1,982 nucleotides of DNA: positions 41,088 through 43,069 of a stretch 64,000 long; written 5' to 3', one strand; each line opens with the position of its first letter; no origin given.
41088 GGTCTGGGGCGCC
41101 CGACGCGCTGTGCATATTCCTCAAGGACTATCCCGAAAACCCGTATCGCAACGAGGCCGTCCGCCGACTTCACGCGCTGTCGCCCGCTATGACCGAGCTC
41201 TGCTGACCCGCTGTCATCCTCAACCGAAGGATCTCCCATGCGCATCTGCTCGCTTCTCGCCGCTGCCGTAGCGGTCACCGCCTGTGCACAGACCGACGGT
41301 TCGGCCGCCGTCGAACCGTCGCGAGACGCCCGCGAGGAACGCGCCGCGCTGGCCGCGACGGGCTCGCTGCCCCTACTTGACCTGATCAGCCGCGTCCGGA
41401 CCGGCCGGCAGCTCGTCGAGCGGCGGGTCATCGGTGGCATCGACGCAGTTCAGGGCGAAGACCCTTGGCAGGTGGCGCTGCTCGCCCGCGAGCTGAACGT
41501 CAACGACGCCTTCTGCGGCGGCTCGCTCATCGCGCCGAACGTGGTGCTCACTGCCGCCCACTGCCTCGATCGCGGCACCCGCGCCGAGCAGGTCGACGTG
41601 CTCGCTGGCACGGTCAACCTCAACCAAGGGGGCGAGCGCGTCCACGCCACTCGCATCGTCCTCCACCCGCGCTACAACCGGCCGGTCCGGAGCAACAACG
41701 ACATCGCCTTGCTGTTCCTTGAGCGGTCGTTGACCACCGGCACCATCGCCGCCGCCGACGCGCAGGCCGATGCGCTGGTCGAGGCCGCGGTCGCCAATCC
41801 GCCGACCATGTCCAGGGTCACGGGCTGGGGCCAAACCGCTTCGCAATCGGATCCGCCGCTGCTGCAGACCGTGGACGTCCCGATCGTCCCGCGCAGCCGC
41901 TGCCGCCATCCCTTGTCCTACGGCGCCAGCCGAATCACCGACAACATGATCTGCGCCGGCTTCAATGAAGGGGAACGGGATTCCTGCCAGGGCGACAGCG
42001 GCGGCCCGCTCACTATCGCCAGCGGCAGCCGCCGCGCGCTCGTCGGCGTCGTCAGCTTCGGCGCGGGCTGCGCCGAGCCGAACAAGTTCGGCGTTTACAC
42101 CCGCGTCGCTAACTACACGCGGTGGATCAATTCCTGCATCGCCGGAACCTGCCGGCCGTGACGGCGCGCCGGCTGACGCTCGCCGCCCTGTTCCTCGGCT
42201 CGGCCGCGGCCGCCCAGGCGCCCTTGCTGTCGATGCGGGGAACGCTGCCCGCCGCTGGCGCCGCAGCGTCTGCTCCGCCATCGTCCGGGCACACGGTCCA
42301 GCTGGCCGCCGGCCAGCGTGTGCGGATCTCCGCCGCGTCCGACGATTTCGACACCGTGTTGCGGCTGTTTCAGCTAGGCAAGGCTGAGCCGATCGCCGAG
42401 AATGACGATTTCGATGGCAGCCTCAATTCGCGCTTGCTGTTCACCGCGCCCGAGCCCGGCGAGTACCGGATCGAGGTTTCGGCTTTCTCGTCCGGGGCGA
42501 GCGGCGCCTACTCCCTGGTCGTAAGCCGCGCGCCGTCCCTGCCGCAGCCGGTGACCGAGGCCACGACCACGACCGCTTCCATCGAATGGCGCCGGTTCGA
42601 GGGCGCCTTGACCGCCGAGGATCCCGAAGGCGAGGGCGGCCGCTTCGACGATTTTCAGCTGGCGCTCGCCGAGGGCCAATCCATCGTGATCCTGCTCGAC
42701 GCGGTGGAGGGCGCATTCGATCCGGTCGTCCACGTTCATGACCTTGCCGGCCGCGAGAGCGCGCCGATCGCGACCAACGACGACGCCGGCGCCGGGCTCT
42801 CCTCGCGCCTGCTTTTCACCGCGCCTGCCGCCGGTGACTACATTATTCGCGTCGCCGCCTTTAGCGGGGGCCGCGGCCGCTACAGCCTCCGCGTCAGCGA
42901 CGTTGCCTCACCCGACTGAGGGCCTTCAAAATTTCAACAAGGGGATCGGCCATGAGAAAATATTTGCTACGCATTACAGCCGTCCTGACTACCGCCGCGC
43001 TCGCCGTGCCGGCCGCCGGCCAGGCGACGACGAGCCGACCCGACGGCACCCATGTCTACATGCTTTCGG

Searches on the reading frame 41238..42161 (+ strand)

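Call 12: search_protein_families(library=pfam, proteins=[window:41238-42161:+], max_evalue=0.01)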
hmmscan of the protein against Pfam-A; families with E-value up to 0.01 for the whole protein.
window:41238-42161:+ (307 aa): 2 families
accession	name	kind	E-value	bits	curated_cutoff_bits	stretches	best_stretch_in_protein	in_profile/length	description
PF00089.32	Trypsin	-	9.2e-58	196.1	20.6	1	65-297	2-220/220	Trypsin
PF13365.12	Trypsin_2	-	0.00013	23.2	27.6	1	95-259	3-135/144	Trypsin-like peptidase domain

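Call 94: search_protein_families(library=padloc, proteins=[window:41238-42161:+], max_evalue=0.00001)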
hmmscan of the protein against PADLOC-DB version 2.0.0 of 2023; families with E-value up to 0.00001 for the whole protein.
window:41238-42161:+ (307 aa): 0 families

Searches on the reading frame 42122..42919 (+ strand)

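Call 12: search_protein_families(library=pfam, proteins=[window:42122-42919:+], max_evalue=0.01)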
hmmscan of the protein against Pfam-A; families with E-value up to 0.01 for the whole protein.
window:42122-42919:+ (265 aa): 1 family
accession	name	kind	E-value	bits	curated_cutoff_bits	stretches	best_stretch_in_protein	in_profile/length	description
PF04151.21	PPC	-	1.6e-11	45.4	25.9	2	58-121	6-70/70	Bacterial pre-peptidase C-terminal domain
